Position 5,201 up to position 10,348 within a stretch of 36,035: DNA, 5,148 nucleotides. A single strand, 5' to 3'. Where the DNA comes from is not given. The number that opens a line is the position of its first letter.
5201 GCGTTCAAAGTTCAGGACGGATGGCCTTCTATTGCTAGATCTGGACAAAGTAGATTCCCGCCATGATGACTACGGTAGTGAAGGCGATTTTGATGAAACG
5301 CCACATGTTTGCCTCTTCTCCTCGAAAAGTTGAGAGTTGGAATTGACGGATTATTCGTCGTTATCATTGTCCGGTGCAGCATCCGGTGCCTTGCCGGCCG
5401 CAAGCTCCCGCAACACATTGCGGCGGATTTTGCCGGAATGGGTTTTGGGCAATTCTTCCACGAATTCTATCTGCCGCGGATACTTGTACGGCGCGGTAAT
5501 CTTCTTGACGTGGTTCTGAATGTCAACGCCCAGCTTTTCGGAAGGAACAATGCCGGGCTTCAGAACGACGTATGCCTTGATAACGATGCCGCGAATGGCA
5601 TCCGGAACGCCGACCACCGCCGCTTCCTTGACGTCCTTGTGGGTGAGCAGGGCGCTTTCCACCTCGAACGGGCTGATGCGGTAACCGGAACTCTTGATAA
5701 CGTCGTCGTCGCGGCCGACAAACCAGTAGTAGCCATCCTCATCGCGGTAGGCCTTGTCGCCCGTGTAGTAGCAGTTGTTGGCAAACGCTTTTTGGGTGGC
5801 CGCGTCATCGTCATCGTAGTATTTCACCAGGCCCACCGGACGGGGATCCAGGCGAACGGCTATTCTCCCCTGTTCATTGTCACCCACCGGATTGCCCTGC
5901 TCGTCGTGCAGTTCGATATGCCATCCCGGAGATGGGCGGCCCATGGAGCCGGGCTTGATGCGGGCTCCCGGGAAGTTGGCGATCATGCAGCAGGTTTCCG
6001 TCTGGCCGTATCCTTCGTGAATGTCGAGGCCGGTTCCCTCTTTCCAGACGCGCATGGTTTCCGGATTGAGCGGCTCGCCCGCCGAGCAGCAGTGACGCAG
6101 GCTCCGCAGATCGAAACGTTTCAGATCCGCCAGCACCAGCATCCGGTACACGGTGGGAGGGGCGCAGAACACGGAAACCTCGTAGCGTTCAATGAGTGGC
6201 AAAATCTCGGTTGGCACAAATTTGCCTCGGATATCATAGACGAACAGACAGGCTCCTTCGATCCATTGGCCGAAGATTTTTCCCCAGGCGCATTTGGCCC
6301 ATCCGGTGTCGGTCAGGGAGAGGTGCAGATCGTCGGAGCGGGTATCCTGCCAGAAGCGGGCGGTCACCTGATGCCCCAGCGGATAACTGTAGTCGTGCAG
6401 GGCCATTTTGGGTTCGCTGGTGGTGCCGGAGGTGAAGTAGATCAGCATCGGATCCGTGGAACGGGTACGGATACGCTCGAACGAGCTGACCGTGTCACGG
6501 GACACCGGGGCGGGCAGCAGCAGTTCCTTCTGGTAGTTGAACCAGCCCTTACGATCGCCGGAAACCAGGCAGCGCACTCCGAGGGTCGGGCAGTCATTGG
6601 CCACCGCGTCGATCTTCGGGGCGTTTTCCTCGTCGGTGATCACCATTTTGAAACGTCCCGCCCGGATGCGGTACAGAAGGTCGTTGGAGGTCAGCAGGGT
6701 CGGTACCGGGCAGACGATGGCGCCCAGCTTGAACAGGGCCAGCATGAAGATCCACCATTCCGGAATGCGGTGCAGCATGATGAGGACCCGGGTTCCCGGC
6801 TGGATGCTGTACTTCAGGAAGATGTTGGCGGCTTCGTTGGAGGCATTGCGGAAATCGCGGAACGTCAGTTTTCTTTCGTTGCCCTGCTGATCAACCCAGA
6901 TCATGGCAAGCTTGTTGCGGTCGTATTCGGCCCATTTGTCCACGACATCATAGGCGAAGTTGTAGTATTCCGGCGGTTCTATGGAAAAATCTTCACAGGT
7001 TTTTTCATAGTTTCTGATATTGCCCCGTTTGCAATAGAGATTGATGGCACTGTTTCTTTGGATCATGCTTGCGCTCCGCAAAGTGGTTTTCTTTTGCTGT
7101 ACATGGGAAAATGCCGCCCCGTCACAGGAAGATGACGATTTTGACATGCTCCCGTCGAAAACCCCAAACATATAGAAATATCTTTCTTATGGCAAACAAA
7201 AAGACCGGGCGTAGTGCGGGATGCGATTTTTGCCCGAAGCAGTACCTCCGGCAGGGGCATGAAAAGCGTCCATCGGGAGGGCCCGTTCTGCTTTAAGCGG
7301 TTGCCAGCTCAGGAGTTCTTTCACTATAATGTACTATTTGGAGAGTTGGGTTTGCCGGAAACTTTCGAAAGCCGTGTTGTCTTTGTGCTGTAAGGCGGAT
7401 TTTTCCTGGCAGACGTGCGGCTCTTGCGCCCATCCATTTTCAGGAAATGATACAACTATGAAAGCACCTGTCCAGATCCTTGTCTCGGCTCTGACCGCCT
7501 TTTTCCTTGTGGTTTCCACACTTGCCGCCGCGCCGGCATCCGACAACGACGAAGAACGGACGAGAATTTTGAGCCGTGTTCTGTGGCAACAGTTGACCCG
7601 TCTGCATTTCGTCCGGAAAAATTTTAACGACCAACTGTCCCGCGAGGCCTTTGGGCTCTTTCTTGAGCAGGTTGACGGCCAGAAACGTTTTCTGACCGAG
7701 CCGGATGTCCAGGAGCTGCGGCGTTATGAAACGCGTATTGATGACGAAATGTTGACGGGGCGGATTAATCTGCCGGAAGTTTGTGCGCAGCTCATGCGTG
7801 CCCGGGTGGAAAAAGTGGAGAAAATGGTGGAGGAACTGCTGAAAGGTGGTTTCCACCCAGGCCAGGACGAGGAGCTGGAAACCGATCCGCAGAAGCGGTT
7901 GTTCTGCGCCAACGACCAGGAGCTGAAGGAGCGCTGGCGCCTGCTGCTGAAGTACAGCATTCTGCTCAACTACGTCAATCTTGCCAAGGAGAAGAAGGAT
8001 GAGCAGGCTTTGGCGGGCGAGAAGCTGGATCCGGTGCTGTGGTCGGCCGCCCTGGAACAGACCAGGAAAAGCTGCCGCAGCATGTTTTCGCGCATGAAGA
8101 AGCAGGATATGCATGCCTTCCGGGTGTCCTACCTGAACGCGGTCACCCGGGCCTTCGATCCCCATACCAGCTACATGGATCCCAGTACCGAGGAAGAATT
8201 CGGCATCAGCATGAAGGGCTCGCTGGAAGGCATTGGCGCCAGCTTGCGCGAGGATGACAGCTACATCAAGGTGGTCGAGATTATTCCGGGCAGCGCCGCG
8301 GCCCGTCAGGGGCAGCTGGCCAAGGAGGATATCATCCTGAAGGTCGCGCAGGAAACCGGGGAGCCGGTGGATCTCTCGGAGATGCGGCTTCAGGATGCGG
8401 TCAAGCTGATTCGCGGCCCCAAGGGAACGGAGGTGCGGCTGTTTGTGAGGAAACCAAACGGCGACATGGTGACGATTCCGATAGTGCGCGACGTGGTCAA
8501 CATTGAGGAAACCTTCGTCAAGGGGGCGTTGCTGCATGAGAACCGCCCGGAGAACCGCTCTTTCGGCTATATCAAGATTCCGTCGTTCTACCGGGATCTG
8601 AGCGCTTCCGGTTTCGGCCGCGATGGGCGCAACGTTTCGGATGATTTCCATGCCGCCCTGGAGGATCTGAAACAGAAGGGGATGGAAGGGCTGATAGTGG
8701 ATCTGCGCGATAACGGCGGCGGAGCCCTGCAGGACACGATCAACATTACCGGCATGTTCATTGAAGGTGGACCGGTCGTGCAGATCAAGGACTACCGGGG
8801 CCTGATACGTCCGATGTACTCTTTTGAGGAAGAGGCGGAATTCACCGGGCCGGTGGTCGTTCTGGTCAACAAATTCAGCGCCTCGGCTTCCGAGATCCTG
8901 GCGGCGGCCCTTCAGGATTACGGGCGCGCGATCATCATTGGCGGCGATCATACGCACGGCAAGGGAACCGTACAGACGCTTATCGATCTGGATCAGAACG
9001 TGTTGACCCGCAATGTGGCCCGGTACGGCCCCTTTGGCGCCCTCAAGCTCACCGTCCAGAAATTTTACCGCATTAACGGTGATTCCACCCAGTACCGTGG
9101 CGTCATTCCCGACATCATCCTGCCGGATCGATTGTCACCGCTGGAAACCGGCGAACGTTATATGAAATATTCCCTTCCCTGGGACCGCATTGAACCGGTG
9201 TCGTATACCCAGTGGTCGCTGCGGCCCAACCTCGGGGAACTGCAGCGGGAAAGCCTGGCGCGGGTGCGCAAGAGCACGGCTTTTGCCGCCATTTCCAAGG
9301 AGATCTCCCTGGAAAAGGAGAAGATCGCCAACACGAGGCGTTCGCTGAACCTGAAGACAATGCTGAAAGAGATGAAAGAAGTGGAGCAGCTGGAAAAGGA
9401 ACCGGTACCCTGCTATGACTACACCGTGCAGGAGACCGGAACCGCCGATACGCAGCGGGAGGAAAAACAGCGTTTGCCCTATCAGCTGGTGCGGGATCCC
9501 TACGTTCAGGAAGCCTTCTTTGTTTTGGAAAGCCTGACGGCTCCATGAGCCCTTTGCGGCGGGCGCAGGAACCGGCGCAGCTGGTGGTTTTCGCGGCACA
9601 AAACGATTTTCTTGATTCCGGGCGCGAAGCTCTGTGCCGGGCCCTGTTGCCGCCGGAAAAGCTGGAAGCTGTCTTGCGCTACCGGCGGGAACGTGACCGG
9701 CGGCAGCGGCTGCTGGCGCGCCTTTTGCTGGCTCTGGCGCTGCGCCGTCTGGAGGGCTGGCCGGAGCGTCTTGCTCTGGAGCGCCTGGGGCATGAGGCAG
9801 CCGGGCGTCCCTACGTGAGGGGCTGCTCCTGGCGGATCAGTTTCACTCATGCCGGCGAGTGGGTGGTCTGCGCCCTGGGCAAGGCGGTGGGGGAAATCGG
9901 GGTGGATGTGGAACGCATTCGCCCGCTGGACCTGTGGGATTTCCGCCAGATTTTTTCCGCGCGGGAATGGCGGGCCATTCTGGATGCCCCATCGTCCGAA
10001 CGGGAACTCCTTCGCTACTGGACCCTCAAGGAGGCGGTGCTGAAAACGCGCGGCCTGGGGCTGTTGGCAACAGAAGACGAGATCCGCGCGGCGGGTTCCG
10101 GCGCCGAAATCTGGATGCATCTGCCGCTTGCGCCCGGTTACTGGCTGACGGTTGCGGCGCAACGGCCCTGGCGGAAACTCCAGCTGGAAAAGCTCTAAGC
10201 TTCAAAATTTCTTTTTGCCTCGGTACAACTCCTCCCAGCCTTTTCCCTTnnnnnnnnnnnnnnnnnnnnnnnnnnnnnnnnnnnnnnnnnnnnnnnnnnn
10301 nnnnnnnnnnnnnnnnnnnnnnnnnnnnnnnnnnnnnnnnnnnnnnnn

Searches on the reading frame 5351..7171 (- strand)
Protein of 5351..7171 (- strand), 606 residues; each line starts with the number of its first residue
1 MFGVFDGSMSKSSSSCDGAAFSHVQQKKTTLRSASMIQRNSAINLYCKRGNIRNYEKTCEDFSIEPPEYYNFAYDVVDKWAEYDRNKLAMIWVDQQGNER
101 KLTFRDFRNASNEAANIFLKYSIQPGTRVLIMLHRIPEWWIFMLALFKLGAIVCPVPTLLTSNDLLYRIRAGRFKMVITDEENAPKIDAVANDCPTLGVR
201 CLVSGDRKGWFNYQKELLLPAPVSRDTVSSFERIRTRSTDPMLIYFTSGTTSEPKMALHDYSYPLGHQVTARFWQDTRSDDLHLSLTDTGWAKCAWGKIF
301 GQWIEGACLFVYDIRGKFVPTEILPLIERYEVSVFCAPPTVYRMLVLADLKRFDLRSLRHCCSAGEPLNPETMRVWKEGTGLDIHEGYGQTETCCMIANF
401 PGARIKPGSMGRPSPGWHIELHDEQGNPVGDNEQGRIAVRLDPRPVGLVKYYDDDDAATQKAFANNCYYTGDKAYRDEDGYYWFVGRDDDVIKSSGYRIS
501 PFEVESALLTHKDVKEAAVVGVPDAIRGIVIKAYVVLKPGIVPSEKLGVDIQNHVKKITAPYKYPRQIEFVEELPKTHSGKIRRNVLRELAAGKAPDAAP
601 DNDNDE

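Call 7: search_protein_families(library=pfam, proteins=[window:5351-7171:-], max_evalue=0.001)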
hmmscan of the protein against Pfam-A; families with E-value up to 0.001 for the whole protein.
window:5351-7171:- (606 aa): 2 families
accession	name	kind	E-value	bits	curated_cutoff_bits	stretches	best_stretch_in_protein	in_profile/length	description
PF00501.34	AMP-binding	-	7e-62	209.8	29.9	1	78-440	2-375/384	AMP-binding enzyme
PF13193.12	AMP-binding_C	-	5e-24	85.4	24.5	1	503-581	1-76/76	AMP-binding enzyme C-terminal domain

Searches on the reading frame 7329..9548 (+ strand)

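Call 7: search_protein_families(library=pfam, proteins=[window:7329-9548:+], max_evalue=0.001)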
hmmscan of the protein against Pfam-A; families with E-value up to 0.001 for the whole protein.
window:7329-9548:+ (739 aa): 5 families
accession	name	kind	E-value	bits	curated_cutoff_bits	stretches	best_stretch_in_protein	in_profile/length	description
PF03572.23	Peptidase_S41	-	6.8e-46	156.3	24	1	412-597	2-164/165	Peptidase family S41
PF17804.6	TSP_NTD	-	5.2e-45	154.4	26.4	1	87-286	3-188/188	Tail specific protease N-terminal domain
PF11818.13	DUF3340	-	1.3e-21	77.8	28.6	1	603-734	2-151/155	C-terminal domain of tail specific protease (DUF3340)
PF00595.29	PDZ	-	2.4e-10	41.1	23.2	1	295-373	4-80/81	PDZ domain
PF17820.7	PDZ_6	-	4.4e-07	30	27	1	315-375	2-54/54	PDZ domain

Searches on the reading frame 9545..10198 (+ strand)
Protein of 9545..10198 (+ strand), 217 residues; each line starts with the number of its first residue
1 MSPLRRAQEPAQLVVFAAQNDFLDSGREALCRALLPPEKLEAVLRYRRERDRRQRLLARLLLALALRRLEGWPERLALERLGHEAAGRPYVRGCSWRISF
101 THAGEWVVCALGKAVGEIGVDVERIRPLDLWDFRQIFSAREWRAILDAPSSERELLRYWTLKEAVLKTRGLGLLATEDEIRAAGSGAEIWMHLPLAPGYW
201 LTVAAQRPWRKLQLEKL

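Call 7: search_protein_families(library=pfam, proteins=[window:9545-10198:+], max_evalue=0.001)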
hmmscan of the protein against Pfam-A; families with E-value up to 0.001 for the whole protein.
window:9545-10198:+ (217 aa): 2 families
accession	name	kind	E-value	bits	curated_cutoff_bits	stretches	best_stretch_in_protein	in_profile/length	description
PF01648.25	ACPS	-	4.8e-13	49.5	25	1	118-174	2-66/111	4'-phosphopantetheinyl transferase superfamily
PF22624.1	AASDHPPT_N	-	1.7e-05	25.4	27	1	33-110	15-96/100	4'-phosphopantetheinyl transferase, N-terminal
